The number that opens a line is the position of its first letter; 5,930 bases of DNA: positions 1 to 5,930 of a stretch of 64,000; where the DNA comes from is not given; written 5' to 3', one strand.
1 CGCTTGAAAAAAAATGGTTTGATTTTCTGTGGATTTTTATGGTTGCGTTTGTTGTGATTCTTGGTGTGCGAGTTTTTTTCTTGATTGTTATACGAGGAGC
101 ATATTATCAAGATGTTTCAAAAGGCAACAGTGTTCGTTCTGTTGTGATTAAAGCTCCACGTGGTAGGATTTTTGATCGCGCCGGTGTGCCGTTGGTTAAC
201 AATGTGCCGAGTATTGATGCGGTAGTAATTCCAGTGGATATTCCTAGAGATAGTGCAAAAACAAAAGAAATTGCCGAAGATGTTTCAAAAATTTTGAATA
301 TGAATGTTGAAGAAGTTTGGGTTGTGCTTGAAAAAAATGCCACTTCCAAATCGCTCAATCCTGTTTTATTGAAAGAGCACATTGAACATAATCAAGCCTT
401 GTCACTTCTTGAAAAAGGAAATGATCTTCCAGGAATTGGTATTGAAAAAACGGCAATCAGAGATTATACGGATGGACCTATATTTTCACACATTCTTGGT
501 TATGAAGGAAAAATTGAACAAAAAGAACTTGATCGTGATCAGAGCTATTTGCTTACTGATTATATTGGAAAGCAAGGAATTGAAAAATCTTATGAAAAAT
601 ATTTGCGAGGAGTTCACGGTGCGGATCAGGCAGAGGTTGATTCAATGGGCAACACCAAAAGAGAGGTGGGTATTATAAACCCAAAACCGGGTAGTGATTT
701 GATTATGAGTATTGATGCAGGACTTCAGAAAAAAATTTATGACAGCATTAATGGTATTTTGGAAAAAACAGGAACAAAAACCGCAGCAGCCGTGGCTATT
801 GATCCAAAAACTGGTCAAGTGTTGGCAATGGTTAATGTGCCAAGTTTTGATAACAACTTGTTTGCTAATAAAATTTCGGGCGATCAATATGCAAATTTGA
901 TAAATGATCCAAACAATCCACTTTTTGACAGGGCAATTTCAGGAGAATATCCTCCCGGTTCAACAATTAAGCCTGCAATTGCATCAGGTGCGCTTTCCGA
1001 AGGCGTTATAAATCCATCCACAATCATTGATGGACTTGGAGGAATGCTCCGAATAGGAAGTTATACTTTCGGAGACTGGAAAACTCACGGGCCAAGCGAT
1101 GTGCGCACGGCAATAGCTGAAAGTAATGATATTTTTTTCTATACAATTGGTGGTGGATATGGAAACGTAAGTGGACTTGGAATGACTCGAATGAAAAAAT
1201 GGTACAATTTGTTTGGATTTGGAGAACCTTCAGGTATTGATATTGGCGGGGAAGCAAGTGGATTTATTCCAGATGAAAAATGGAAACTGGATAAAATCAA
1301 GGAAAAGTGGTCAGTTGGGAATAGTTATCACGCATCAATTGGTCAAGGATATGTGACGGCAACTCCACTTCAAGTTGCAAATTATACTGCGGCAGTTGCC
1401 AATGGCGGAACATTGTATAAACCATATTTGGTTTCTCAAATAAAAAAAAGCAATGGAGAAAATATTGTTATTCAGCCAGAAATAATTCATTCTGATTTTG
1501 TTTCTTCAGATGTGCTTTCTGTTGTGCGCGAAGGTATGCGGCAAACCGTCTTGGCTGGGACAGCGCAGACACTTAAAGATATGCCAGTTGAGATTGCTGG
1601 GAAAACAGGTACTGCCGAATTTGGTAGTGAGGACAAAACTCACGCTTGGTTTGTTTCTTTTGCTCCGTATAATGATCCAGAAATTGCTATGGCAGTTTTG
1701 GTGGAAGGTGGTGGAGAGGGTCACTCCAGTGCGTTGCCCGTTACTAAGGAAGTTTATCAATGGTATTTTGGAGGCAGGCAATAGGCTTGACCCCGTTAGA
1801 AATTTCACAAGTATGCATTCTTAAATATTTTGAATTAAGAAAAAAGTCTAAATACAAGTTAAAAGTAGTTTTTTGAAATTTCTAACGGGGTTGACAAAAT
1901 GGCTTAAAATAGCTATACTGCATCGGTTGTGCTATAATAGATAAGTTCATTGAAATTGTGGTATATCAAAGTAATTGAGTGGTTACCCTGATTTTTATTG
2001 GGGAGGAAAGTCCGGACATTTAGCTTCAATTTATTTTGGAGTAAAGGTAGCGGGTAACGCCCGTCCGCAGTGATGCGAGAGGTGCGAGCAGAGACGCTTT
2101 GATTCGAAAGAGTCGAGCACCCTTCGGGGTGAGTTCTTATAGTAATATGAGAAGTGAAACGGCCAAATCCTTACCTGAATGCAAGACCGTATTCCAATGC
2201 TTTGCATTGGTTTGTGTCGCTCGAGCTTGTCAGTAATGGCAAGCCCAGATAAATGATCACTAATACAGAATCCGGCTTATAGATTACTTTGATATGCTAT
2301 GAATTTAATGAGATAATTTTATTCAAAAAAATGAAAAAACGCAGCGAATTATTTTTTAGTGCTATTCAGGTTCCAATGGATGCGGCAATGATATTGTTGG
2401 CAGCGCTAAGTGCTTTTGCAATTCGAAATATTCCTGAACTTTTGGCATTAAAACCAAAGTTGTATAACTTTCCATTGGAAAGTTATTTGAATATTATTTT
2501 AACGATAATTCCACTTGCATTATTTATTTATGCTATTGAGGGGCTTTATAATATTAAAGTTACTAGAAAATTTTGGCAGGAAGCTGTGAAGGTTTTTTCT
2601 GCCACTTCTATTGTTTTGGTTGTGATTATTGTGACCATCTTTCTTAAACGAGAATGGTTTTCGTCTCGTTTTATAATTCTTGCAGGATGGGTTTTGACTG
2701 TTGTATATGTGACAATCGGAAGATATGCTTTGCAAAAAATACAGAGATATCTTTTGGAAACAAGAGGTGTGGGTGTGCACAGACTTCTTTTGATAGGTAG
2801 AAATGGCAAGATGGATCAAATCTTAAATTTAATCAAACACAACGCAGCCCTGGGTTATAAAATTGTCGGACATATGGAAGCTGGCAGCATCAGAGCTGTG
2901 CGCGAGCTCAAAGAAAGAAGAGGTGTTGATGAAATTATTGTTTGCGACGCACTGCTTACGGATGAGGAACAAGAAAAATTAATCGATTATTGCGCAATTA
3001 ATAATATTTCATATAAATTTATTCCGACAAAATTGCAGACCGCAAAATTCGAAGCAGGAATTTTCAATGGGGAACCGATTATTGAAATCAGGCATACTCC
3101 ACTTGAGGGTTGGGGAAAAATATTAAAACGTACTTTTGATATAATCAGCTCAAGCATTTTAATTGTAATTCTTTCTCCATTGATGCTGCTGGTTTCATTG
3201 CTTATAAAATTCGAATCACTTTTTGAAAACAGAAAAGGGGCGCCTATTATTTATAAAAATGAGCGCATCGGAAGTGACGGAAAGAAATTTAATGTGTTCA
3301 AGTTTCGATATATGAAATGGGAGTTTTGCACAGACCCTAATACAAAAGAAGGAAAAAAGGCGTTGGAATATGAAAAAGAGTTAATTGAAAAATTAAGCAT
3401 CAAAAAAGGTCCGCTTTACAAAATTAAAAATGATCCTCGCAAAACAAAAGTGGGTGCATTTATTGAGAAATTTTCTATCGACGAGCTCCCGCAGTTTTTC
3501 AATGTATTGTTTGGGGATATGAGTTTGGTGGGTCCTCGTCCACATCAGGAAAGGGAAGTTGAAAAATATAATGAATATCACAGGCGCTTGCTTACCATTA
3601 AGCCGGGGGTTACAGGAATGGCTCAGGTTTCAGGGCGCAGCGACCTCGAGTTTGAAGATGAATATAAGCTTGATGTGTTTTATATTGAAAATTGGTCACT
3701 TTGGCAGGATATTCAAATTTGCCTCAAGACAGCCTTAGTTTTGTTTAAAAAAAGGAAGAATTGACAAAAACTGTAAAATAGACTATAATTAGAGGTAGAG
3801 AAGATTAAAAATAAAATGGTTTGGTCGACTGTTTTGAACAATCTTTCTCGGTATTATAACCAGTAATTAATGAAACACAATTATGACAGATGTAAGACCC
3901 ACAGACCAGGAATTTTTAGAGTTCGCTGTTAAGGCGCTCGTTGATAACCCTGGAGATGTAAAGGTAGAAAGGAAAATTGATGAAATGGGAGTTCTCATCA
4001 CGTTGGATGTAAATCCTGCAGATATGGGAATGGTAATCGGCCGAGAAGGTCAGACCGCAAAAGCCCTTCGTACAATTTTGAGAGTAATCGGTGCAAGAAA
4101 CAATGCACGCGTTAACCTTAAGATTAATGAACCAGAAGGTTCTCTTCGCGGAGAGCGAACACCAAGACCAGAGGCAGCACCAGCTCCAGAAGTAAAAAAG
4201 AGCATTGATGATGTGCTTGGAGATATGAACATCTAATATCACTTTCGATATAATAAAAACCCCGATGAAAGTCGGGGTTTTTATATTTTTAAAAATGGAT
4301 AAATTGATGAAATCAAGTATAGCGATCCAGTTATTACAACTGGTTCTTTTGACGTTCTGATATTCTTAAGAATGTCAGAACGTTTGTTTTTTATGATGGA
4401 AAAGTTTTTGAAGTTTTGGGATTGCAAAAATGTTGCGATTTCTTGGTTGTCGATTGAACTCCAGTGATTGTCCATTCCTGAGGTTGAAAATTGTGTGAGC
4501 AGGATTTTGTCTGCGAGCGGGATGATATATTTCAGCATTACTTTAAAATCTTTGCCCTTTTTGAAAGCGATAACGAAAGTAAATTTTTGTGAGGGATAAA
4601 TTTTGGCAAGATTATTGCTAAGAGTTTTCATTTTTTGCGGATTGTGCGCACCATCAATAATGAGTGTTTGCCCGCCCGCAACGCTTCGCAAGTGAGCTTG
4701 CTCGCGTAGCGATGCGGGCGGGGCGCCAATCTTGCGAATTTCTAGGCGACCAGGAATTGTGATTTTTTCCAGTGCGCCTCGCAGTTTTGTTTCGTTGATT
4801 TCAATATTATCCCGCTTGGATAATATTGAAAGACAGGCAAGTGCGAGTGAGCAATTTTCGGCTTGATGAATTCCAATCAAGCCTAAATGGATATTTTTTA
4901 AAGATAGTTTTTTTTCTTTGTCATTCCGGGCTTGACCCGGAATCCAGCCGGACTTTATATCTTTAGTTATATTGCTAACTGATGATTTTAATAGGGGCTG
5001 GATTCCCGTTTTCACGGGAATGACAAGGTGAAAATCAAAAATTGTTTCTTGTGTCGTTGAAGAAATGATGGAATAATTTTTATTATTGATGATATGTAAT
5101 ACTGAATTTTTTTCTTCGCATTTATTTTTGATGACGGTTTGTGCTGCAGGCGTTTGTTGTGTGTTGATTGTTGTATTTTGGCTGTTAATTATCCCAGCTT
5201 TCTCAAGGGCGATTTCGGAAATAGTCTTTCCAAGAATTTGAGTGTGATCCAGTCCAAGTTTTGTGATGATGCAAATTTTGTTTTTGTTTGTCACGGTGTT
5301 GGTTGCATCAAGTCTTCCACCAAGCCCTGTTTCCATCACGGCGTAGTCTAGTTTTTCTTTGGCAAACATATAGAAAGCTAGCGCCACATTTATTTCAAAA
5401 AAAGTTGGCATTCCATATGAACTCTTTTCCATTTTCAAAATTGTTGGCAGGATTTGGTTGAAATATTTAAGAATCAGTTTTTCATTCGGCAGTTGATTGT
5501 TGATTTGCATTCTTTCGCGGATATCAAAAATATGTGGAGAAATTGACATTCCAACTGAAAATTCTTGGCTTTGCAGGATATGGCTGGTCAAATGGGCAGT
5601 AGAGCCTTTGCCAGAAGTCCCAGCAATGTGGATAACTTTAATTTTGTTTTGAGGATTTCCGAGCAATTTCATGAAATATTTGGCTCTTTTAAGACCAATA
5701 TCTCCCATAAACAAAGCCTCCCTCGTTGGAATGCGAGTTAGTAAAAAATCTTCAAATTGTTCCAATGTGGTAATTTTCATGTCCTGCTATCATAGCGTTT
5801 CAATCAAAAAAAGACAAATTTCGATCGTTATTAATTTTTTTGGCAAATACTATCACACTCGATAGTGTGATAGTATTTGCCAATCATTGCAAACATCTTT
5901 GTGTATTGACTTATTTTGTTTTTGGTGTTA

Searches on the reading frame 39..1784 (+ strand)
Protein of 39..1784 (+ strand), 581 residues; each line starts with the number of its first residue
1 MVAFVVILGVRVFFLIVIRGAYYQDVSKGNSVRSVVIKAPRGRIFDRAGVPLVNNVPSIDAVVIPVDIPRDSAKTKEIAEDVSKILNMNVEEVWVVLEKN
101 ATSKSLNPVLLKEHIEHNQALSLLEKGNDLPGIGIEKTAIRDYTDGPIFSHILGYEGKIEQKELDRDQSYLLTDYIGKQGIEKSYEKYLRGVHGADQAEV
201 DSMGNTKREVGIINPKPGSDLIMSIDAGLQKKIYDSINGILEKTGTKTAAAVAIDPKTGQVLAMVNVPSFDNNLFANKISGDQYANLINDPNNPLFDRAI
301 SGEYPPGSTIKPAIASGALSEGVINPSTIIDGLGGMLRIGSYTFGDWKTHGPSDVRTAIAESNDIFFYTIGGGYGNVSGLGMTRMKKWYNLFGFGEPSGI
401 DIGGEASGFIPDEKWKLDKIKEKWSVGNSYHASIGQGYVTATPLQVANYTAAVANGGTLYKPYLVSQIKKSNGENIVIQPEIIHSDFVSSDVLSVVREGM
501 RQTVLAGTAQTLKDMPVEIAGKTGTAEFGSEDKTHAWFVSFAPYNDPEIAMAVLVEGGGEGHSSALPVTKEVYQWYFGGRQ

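Call 66: search_protein_families(library=pfam, max_evalue=0.00001, proteins=[window:39-1784:+])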
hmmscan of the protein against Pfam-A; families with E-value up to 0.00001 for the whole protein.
window:39-1784:+ (581 aa): 2 families
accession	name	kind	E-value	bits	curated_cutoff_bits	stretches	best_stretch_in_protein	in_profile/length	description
PF00905.27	Transpeptidase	-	2.3e-66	224.5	22.1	1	250-573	2-298/299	Penicillin binding protein transpeptidase domain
PF03717.20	PBP_dimer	-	3.1e-41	142.2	24.4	1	37-209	2-178/180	Penicillin-binding Protein dimerisation domain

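Call 105: find_encoding_contigs(protein=window:39-1784:+, flank=10000, max_places=2)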
Protein window:39-1784:+ (581 aa): no gene with exactly this product is on record in the collection.

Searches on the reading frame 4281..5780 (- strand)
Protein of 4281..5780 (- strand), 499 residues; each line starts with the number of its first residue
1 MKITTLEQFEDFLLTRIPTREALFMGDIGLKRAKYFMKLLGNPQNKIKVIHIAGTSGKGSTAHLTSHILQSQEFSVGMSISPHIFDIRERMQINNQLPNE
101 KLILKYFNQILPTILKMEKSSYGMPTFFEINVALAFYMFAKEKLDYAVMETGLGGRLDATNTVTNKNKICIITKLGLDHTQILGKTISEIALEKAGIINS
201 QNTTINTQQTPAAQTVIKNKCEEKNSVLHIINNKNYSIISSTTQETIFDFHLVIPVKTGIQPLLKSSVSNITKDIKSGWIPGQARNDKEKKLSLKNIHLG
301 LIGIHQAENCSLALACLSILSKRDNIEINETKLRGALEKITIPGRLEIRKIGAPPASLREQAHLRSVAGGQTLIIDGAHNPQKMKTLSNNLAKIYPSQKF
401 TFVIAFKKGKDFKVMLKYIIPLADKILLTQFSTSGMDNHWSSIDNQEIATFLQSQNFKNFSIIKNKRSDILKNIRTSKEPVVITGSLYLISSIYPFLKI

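Call 66: search_protein_families(library=pfam, max_evalue=0.00001, proteins=[window:4281-5780:-])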
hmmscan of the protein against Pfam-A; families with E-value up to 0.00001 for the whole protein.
window:4281-5780:- (499 aa): 2 families
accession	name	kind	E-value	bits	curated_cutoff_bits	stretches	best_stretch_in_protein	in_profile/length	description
PF08245.18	Mur_ligase_M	-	8.2e-11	42.7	24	1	52-316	1-199/200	Mur ligase middle domain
PF02875.26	Mur_ligase_C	-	1.5e-08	36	28.4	1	369-485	10-125/127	Mur ligase, glutamate ligase domain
